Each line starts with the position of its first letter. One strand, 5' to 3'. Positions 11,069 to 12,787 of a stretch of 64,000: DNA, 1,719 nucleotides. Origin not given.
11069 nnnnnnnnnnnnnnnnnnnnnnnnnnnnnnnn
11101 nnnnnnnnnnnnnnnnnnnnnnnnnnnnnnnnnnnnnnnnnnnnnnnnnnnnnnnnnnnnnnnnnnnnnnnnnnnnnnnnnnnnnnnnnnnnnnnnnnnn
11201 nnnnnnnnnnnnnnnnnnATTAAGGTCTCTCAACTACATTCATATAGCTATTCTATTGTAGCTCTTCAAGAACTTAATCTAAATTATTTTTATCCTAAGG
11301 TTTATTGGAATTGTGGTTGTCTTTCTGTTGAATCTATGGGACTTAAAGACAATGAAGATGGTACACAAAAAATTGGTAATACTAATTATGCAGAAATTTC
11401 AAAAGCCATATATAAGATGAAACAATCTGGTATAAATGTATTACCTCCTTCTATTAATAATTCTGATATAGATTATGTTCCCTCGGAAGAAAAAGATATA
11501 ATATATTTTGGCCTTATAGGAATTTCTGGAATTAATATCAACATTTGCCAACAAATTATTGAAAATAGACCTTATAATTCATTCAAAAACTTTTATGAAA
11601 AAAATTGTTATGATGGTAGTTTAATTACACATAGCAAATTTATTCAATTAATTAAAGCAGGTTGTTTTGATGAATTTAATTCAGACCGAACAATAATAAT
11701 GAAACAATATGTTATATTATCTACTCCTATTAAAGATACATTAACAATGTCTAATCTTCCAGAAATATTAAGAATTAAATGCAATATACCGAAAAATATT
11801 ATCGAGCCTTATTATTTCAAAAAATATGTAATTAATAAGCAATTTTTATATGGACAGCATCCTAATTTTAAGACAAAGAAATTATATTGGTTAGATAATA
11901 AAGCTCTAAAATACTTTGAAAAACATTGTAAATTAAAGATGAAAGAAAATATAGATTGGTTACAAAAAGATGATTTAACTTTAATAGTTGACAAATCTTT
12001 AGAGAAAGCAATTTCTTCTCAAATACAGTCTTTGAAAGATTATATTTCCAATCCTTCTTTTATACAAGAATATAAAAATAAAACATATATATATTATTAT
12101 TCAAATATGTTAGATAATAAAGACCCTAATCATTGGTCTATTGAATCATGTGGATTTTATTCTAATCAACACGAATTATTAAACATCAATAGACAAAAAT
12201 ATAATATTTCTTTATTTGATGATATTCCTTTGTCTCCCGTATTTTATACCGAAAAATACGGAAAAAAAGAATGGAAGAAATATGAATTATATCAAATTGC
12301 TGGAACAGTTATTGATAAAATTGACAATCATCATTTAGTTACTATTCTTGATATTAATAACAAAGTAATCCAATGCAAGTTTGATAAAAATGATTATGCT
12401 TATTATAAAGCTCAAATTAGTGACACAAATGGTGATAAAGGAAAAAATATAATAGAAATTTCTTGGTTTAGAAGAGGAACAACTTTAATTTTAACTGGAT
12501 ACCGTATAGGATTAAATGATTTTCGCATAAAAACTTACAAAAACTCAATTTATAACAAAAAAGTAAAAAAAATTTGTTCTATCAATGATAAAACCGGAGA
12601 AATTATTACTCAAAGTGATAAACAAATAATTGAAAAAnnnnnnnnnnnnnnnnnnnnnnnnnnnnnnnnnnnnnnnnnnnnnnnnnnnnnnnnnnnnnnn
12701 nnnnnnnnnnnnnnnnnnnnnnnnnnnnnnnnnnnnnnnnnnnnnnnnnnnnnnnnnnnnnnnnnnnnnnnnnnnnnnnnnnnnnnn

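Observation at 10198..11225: Group I intron carrying a DNA methyltransferase instead of a homing endonuclease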

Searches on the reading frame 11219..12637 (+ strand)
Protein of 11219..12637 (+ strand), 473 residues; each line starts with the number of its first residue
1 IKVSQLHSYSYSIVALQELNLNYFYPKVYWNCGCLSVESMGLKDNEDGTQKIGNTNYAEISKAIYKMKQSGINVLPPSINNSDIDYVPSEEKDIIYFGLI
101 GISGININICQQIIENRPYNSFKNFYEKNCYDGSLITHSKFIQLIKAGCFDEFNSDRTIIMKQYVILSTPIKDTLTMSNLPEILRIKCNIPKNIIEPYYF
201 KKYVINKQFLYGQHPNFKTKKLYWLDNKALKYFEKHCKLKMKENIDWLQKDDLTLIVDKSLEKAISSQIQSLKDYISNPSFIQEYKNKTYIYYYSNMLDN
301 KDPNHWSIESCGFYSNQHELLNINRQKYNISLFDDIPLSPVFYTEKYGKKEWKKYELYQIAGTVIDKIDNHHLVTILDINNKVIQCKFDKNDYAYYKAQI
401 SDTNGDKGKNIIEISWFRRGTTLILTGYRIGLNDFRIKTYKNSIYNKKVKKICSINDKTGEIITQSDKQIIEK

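Call 5: search_protein_families(library=pfam, proteins=[window:11219-12637:+], max_evalue=0.01)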
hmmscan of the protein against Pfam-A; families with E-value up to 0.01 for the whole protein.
window:11219-12637:+ (473 aa): 1 family
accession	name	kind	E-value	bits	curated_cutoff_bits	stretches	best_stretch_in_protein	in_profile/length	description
PF14579.12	HHH_6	-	1.4e-16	60.9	25.6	1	71-158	1-88/90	Helix-hairpin-helix motif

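Call 27: find_related_loci(query=window:11228-12637:+, collection=viral_contigs, flank=7000)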
Query window:11228-12637:+ (470 aa) in viral_contigs; peptide patterns used: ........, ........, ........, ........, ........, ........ (x = any residue, [..] = any of these).
30 stretches matched a pattern; 6 encode a relative of the query (tblastn E <= 1e-3); 6 distinct loci.
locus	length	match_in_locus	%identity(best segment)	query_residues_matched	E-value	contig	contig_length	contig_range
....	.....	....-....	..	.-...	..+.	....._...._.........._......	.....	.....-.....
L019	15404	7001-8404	95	1-468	0e+0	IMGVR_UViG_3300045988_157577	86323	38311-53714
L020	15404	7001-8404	94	1-468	0e+0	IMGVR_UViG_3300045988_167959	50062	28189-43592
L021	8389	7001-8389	95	1-463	0e+0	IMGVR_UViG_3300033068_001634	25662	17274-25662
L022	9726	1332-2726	52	1-465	2e-155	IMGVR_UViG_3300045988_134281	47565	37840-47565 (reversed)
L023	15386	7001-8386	53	1-465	9e-154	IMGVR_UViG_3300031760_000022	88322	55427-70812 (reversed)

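Call 39: search_protein_families(library=pfam, proteins=[L020:4614-5660:+, L022:478-666:+, L022:821-952:+, L022:1099-1317:+], max_evalue=0.1)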
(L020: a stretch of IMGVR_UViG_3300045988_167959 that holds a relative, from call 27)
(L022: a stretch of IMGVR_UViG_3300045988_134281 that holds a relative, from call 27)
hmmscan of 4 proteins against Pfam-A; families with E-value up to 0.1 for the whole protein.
L020:4614-5660:+ (349 aa): 5 families
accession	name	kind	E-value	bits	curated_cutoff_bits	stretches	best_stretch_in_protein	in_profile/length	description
PF14528.11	LAGLIDADG_3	-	4.4e-07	30.5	22.5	2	137-204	3-63/82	LAGLIDADG-like domain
PF00961.24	LAGLIDADG_1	-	2.7e-05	25.4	23.1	0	142-213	2-77/102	LAGLIDADG endonuclease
PF13384.12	HTH_23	-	0.019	15.2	24.6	1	31-63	10-45/50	Homeodomain-like domain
PF07750.17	GcrA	-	0.022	15.6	26.9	1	29-82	9-63/155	GcrA cell cycle regulator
PF18211.6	Csm1_B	-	0.04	14.2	26.4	0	278-318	18-58/94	Csm1 subunit domain B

L022:478-666:+ (63 aa): 0 families

L022:821-952:+ (44 aa): 0 families

L022:1099-1317:+ (73 aa): 0 families

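Call 62: search_protein_families(library=phrogs, proteins=[L022:478-666:+, L022:821-952:+, L022:1099-1317:+], max_evalue=0.01)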
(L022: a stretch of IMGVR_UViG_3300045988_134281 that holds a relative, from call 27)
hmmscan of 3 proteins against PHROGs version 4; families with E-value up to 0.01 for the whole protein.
L022:478-666:+ (63 aa): 0 families

L022:821-952:+ (44 aa): 0 families

L022:1099-1317:+ (73 aa): 0 families
